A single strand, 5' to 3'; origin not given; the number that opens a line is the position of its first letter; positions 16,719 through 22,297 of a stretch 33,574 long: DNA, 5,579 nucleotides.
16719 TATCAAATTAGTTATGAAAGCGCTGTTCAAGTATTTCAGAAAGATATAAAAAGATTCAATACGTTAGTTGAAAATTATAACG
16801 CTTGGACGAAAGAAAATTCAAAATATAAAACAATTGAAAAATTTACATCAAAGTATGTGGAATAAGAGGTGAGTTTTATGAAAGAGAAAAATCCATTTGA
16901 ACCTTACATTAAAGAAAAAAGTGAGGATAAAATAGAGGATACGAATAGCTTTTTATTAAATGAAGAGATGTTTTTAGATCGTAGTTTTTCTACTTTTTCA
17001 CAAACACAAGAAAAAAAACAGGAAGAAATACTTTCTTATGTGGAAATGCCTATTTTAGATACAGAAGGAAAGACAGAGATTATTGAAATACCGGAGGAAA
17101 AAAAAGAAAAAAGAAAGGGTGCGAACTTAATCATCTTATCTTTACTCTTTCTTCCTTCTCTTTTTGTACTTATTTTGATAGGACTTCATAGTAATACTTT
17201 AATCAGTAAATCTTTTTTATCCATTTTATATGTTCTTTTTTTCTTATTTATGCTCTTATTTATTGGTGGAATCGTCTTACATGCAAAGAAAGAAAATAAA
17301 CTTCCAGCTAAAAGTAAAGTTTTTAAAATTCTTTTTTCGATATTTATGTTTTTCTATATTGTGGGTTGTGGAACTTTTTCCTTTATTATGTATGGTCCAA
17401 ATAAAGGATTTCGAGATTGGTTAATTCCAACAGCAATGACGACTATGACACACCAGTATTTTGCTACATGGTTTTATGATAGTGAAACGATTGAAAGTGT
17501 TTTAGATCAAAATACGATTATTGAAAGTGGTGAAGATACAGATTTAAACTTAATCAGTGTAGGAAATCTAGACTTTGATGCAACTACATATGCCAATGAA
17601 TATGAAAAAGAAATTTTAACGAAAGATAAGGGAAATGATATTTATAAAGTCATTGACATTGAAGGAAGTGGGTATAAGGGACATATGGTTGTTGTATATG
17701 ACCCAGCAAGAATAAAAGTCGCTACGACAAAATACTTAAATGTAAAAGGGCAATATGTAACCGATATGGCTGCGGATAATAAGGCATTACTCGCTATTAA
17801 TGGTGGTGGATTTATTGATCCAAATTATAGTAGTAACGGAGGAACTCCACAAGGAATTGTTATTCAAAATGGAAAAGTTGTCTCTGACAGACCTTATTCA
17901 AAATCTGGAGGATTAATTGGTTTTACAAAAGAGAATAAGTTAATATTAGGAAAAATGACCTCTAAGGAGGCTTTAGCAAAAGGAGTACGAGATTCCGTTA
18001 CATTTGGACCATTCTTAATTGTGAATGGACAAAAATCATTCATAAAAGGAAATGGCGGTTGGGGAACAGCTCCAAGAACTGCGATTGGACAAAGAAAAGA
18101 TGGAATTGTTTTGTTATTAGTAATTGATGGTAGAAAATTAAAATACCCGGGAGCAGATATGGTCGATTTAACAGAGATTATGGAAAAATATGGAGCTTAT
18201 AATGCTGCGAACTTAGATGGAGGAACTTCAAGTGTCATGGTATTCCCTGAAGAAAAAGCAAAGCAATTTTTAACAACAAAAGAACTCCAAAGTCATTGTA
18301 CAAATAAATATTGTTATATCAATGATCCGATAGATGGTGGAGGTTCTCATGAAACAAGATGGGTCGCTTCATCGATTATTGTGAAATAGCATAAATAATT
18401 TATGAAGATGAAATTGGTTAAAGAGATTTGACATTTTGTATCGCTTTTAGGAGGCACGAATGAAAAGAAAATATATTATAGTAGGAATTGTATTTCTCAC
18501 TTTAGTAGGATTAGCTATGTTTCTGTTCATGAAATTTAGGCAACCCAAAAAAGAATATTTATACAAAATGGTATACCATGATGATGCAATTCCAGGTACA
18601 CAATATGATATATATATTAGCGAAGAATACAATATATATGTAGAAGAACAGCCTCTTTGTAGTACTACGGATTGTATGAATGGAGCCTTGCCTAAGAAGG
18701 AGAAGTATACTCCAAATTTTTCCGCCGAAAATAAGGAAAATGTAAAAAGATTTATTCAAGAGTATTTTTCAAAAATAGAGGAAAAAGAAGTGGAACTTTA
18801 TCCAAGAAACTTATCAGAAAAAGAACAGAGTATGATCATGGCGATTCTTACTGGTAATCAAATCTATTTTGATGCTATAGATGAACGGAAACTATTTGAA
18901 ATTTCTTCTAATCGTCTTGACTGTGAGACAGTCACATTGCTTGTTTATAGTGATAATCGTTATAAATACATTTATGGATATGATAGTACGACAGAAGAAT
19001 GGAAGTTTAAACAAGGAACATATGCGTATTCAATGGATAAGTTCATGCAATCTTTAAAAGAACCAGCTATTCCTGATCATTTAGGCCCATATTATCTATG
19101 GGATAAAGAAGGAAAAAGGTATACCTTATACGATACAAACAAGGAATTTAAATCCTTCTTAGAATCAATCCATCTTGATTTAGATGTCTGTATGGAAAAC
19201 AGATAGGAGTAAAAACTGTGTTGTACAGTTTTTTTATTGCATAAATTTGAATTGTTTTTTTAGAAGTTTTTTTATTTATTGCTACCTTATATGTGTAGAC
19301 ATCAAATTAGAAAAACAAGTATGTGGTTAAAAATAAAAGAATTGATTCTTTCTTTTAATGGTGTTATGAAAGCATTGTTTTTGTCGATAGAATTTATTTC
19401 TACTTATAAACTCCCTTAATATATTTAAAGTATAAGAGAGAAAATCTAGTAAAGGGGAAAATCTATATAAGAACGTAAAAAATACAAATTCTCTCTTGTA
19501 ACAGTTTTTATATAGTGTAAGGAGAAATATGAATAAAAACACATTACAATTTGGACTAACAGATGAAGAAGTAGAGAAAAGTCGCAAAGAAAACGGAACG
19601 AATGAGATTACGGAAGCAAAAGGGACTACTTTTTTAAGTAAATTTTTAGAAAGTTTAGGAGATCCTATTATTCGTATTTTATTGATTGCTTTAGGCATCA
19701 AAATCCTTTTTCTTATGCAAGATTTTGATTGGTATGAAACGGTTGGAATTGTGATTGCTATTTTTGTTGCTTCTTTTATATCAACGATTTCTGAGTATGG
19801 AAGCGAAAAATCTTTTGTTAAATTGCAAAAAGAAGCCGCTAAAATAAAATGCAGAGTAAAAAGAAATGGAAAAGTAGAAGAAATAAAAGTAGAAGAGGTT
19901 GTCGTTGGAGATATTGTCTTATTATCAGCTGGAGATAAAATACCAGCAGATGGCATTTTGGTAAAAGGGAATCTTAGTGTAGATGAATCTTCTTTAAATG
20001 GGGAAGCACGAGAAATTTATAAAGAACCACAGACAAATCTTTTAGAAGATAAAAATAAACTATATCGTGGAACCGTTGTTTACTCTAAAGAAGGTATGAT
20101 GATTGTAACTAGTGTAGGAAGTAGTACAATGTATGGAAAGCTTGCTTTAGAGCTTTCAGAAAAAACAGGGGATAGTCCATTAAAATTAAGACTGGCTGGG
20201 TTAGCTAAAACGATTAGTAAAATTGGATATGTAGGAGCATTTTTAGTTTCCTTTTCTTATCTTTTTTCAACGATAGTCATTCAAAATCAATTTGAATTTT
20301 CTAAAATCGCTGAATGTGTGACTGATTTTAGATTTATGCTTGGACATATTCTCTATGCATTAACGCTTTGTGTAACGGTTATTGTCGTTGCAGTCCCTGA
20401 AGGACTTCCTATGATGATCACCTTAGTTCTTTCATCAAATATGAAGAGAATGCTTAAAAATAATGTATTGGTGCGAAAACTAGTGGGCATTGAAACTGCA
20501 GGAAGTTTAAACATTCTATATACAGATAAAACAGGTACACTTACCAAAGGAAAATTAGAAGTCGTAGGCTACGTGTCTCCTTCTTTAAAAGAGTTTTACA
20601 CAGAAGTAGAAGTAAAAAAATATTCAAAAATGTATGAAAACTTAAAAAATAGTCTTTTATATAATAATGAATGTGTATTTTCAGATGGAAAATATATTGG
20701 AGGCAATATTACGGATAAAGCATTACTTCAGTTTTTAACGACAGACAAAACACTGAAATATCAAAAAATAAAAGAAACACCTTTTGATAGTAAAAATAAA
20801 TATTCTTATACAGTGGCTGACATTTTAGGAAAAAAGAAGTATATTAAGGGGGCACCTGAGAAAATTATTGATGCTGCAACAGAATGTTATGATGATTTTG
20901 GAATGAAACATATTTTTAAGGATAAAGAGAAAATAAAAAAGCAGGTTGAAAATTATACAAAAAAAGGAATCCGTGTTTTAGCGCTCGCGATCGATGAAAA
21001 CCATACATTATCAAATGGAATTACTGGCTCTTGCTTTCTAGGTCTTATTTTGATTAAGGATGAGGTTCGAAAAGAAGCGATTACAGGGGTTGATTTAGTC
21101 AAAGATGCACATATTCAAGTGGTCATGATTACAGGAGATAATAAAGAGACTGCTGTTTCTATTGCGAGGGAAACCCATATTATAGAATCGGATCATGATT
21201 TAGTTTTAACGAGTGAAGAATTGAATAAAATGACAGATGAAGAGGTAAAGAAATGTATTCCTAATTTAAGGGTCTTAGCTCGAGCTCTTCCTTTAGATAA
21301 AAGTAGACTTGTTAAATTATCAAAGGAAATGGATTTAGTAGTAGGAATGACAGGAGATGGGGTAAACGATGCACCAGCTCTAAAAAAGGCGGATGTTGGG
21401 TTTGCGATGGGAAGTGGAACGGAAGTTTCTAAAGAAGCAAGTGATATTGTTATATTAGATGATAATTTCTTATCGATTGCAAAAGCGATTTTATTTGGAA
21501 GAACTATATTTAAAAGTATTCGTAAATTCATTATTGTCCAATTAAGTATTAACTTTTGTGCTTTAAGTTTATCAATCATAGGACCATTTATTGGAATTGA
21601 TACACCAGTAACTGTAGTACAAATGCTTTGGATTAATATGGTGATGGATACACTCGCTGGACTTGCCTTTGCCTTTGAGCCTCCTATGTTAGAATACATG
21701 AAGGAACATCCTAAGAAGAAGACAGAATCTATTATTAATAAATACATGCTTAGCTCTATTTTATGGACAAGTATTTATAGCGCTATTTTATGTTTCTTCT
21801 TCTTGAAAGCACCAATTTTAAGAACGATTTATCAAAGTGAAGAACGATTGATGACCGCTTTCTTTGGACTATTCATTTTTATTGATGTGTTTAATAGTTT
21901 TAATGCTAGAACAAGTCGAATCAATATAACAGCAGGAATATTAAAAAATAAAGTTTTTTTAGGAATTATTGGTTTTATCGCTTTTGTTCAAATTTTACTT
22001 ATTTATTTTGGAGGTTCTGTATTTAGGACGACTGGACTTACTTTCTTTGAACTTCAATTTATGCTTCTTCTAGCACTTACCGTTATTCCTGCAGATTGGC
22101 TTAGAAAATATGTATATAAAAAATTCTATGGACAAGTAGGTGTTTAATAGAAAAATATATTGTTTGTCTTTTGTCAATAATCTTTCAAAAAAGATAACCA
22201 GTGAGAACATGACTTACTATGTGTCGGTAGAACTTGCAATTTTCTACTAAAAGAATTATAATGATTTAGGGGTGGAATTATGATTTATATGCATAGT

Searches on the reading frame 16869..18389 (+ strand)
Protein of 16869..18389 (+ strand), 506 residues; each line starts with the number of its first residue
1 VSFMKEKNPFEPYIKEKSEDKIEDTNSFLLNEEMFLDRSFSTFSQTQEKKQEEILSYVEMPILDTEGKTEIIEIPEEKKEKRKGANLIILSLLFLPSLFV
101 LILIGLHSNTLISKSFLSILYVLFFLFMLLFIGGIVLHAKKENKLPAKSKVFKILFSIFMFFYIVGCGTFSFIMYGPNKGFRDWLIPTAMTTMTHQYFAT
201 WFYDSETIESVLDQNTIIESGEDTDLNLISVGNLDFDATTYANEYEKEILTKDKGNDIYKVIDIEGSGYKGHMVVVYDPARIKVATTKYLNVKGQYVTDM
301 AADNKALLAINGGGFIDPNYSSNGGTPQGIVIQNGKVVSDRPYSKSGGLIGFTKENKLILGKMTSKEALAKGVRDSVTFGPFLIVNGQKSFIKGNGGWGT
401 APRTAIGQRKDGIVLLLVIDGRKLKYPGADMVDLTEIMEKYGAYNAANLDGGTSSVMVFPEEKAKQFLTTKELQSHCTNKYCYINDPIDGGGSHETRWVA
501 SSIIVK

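Call 46: search_protein_families(library=pfam, proteins=[window:16869-18389:+], max_evalue=0.00001)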
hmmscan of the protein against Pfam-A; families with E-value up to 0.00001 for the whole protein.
window:16869-18389:+ (506 aa): 1 family
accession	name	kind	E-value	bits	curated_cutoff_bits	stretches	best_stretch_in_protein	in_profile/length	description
PF09992.14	NAGPA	-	1.3e-41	143.1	25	1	304-505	1-168/169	Phosphodiester glycosidase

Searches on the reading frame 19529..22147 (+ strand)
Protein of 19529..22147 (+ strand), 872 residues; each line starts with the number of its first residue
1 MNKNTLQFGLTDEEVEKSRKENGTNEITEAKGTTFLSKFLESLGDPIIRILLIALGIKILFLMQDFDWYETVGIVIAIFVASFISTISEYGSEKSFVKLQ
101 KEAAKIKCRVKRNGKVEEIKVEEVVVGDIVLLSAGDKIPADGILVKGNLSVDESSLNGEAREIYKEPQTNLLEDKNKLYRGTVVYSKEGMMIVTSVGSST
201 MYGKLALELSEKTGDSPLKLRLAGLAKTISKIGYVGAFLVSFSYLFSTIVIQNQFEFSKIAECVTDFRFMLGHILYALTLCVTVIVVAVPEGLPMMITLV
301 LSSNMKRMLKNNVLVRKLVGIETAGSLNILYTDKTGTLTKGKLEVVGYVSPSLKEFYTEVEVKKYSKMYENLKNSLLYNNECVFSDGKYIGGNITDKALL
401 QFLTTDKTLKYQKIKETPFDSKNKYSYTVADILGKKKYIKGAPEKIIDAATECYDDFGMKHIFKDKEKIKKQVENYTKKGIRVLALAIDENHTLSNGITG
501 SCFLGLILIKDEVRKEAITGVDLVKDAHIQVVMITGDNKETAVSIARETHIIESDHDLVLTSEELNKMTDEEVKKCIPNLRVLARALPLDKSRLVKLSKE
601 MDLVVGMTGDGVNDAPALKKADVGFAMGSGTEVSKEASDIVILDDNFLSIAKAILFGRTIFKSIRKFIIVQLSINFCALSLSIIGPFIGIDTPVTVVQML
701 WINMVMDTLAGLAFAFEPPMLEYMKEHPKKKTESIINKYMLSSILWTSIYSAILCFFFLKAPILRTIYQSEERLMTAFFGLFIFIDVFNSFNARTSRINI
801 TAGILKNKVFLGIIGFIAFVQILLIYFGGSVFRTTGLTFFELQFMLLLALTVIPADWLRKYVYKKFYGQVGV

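Call 47: search_protein_families(library=pfam, proteins=[window:19529-22147:+], max_evalue=0.00001)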
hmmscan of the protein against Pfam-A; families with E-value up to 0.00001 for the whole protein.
window:19529-22147:+ (872 aa): 5 families
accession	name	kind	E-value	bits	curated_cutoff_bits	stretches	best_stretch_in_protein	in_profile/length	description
PF00122.25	E1-E2_ATPase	-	1.4e-38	132.7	28.1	1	104-311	3-181/181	E1-E2 ATPase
PF00689.26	Cation_ATPase_C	-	1.7e-36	126.1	27.3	1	692-862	2-175/175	Cation transporting ATPase, C-terminus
PF00690.31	Cation_ATPase_N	-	4.5e-13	49.1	20.4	1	5-57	16-68/69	Cation transporter/ATPase, N-terminus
PF00702.32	Hydrolase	-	2.6e-10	41.5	26.4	1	333-622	7-191/191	haloacid dehalogenase-like hydrolase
PF13246.12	Cation_ATPase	-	3.2e-07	30.7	21.7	1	385-451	14-89/91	Cation transport ATPase (P-type)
